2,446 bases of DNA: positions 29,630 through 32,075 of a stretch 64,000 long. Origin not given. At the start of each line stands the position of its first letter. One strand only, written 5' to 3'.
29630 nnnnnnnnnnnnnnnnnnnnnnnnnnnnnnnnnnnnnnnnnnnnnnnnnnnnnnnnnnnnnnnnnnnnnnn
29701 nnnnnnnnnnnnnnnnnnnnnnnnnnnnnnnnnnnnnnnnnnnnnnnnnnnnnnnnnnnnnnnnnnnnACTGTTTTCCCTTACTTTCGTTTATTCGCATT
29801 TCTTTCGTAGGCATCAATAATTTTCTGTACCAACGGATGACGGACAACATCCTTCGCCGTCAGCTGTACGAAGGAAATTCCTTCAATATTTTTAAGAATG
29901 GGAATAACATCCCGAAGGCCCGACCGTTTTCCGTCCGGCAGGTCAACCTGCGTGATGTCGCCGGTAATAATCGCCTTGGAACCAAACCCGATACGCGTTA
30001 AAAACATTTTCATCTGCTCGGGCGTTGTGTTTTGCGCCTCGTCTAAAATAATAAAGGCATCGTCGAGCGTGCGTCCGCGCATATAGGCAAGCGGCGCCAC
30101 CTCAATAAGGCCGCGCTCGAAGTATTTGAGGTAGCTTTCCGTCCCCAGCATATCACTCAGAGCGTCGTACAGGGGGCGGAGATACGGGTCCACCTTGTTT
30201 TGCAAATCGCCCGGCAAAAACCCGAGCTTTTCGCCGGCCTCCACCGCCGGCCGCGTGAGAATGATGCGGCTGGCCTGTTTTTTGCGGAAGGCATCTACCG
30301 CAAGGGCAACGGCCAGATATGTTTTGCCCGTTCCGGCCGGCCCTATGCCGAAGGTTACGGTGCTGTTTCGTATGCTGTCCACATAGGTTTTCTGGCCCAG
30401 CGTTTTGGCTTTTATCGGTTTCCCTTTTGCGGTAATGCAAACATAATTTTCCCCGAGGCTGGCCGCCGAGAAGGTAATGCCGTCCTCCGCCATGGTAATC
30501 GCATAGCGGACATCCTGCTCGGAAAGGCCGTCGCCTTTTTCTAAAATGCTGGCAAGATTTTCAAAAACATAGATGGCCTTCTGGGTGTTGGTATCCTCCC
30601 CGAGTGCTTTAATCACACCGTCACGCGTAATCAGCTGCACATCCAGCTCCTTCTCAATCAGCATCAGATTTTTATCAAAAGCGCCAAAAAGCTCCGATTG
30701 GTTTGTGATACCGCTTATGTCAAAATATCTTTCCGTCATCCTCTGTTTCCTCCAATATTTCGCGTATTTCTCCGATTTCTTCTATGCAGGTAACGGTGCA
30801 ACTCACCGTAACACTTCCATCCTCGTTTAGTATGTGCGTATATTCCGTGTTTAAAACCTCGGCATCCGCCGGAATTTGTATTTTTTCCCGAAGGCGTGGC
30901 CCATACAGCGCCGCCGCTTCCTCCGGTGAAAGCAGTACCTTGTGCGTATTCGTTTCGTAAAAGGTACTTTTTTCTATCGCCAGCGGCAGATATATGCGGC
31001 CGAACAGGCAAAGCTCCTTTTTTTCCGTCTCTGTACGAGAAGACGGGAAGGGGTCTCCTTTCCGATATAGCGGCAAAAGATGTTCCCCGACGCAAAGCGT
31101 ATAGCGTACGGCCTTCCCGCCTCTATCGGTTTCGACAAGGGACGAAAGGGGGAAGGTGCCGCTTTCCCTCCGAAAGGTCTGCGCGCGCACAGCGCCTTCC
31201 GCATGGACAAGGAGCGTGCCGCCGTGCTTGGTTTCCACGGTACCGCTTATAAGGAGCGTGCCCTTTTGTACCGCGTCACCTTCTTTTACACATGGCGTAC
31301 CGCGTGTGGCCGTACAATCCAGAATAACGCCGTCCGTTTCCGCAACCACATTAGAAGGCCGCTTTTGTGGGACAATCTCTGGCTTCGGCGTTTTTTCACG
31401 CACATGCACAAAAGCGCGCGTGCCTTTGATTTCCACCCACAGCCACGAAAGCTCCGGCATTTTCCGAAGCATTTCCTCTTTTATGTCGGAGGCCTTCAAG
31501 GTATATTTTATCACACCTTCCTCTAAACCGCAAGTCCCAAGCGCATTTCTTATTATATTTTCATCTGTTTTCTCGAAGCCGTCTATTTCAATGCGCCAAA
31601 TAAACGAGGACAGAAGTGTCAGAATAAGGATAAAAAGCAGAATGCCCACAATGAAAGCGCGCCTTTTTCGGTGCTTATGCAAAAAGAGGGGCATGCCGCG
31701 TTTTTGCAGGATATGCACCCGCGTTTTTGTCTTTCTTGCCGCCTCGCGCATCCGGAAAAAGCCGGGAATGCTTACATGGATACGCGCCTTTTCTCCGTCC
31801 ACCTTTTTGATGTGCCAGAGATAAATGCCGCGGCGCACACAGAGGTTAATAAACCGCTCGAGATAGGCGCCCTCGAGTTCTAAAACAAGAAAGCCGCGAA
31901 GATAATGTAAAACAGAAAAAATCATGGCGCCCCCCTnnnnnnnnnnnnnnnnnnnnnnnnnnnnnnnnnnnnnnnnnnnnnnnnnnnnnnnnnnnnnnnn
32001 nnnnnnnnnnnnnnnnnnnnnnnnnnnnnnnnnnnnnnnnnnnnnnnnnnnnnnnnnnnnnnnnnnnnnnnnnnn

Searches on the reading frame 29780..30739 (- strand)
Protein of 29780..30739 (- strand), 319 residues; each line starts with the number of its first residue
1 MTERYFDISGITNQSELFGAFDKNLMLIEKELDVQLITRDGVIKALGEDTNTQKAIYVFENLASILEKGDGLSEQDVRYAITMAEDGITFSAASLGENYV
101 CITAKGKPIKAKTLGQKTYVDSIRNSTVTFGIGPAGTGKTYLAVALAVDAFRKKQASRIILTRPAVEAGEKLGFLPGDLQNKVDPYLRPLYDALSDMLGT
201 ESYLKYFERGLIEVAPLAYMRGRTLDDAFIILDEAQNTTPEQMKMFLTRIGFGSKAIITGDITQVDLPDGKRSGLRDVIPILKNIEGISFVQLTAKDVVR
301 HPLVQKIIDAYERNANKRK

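Call 69: search_protein_families(library=pfam, proteins=[window:29780-30739:-], max_evalue=0.00001)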
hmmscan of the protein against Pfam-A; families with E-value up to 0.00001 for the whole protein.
window:29780-30739:- (319 aa): 3 families
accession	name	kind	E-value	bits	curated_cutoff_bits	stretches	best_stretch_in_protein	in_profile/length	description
PF02562.22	PhoH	-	1.1e-98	329.2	27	1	109-312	2-205/205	PhoH-like protein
PF13604.12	AAA_30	-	1.4e-06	28.7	27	1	115-265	5-128/191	AAA domain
PF13245.12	AAA_19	-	6.9e-06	26.7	25.1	0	116-265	1-129/134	AAA domain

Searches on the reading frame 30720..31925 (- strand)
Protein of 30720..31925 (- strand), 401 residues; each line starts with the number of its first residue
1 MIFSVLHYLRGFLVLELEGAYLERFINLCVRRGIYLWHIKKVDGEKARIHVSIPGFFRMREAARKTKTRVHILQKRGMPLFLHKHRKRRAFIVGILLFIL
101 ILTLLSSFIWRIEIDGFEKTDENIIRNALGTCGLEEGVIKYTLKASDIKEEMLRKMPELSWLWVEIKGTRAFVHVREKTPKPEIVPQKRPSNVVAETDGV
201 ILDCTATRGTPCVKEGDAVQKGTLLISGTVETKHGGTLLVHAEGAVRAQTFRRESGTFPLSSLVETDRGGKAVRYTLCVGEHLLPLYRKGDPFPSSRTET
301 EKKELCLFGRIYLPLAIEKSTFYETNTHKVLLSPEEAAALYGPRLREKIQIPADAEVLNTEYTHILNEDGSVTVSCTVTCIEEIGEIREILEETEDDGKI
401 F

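Call 69: search_protein_families(library=pfam, proteins=[window:30720-31925:-], max_evalue=0.00001)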
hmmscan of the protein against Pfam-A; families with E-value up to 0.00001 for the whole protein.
window:30720-31925:- (401 aa): 1 family
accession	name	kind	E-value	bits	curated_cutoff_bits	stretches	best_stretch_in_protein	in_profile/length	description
PF06898.16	YqfD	-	2.8e-116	389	25.2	1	7-384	1-379/379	Putative stage IV sporulation protein YqfD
